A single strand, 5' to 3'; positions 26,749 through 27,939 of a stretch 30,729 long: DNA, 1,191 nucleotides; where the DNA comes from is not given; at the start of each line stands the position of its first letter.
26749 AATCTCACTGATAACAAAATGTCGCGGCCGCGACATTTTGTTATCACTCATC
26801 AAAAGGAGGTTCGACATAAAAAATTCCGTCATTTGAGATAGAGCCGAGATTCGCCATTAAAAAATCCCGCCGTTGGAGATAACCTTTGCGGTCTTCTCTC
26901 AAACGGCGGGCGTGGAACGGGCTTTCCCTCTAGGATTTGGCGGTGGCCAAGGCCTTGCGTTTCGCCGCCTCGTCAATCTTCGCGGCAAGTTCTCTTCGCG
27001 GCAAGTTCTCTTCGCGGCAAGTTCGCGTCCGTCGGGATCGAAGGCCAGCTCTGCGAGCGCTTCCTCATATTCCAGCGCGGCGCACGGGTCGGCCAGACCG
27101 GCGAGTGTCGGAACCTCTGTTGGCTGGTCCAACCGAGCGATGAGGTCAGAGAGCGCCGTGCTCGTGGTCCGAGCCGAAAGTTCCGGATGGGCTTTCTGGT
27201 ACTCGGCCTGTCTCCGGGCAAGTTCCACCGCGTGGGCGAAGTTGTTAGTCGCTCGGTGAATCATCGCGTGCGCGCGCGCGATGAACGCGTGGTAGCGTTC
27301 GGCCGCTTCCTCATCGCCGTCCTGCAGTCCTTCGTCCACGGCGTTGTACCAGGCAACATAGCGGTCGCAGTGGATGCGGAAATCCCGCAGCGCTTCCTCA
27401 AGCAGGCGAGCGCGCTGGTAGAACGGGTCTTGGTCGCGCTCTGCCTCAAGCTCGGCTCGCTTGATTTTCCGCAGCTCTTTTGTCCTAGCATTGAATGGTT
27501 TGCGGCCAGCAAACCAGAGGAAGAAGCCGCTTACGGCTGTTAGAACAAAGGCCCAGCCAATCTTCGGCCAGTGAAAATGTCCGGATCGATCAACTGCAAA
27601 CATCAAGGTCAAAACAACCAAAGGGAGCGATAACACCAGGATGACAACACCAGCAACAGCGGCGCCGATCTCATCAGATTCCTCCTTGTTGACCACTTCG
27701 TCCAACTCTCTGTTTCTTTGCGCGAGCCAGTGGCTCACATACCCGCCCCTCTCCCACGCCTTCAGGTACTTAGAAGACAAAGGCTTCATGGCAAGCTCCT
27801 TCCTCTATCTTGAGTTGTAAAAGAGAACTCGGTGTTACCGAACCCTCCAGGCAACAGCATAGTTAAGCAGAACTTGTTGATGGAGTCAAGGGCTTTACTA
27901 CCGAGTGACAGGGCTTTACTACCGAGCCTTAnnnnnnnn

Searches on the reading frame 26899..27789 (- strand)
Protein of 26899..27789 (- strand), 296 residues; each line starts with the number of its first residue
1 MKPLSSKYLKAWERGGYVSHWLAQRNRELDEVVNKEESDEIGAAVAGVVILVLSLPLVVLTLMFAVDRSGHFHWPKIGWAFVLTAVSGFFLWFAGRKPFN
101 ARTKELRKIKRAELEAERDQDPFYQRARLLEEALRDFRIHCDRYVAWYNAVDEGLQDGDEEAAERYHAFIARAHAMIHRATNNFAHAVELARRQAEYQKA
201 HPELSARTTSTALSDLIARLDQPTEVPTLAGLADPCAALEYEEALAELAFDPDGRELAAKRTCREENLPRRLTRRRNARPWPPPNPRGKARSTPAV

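Call 130: search_protein_families(library=pfam, proteins=[window:26899-27789:-], max_evalue=0.01)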
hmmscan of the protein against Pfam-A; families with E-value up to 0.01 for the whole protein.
window:26899-27789:- (296 aa): 1 family
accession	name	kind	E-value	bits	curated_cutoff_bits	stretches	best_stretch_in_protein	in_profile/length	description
PF07332.16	Phage_holin_3_6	-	0.0057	17.1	28.4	0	41-104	37-99/116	Putative Actinobacterial Holin-X, holin superfamily III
